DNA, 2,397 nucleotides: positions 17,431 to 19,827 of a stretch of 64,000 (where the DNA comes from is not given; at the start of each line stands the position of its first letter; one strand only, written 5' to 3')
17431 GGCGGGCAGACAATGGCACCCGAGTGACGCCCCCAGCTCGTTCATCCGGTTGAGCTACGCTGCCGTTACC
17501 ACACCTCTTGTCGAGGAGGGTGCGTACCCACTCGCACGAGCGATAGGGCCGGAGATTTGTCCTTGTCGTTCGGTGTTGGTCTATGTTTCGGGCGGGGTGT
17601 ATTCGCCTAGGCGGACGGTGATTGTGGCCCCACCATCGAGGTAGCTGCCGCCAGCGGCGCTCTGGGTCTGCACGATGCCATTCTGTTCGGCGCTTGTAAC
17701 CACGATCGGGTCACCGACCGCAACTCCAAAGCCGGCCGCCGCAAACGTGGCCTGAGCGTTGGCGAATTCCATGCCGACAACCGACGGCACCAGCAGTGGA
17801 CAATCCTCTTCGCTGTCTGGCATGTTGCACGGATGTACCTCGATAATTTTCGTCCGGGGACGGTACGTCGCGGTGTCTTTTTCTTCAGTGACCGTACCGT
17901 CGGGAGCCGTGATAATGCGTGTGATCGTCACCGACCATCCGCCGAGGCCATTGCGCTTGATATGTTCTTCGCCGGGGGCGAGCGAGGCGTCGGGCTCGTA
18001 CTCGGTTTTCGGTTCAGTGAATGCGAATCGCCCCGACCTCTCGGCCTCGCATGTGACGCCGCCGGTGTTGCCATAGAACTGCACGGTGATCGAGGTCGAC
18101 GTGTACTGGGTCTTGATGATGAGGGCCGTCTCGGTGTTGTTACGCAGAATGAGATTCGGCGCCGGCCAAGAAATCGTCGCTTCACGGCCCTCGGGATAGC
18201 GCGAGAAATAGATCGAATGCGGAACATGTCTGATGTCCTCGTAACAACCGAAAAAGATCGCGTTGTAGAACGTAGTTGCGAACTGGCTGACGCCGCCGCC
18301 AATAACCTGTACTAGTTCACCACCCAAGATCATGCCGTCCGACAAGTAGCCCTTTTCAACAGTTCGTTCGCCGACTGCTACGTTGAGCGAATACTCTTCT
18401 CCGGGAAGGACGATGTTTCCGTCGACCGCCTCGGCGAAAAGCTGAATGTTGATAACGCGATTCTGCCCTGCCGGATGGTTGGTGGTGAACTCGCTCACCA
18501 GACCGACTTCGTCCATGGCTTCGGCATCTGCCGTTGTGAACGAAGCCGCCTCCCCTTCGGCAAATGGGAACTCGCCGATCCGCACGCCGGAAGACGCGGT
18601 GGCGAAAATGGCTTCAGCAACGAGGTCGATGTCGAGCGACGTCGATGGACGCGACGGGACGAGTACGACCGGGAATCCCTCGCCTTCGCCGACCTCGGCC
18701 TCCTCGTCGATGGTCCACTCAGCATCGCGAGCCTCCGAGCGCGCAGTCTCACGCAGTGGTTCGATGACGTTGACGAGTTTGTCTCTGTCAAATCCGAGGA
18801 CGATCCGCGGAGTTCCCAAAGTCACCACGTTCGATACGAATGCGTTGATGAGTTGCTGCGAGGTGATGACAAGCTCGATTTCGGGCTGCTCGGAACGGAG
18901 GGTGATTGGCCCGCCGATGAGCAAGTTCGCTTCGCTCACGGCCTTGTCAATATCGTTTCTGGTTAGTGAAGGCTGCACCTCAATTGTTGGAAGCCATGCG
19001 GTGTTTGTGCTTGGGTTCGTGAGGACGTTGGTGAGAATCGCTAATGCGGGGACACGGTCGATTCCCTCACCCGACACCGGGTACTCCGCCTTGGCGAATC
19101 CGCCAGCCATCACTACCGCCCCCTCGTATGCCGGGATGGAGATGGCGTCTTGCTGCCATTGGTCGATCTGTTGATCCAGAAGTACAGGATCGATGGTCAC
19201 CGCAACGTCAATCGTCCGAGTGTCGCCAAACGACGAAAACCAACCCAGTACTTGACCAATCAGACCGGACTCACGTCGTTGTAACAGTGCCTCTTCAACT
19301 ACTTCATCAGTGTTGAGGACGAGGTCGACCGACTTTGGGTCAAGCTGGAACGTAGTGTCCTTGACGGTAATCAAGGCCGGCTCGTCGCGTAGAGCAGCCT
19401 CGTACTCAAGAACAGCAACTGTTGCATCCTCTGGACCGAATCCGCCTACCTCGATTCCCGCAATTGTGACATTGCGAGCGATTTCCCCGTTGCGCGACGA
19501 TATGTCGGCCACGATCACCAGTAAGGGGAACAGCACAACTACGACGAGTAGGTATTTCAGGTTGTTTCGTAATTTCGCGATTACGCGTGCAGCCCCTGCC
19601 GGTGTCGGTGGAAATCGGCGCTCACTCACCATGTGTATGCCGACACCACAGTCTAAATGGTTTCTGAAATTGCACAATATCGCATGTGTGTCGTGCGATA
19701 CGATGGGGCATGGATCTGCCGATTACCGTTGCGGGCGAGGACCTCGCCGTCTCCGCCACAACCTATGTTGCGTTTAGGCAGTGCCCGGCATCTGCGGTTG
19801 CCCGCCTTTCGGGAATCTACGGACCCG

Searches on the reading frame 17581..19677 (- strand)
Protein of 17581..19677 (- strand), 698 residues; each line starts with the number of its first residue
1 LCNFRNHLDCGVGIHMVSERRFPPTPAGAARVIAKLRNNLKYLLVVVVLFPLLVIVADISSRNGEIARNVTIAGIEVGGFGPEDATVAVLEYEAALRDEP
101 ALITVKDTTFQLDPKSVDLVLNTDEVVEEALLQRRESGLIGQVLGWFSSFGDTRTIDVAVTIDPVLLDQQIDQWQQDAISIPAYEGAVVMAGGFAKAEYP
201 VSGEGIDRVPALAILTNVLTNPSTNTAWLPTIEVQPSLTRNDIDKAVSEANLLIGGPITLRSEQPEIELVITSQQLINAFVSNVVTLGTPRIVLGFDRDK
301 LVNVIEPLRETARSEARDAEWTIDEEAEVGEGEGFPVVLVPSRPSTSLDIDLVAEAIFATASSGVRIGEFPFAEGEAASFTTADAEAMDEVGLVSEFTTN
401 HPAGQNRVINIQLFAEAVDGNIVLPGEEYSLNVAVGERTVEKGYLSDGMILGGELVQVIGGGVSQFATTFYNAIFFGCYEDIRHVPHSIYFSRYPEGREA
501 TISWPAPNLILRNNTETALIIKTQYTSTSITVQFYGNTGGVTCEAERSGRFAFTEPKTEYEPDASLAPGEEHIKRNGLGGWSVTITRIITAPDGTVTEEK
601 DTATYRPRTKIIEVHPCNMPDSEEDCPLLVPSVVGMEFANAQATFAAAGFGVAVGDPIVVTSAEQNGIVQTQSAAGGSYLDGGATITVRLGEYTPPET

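Call 84: search_protein_families(library=pfam, proteins=[window:17581-19677:-], max_evalue=0.001)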
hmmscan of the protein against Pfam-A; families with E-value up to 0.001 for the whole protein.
window:17581-19677:- (698 aa): 4 families
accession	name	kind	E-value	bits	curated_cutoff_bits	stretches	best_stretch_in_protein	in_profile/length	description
PF04294.18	VanW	-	2.7e-36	124.4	27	1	406-535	1-130/130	VanW like protein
PF03793.24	PASTA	-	9.1e-07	29.2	23.2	1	630-691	3-63/64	PASTA domain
PF12229.13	PG_binding_4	-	5.3e-05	23.8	22.1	0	111-220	2-109/117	Putative peptidoglycan binding domain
PF07501.17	G5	-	0.00052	20.6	23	0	555-614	11-72/75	G5 domain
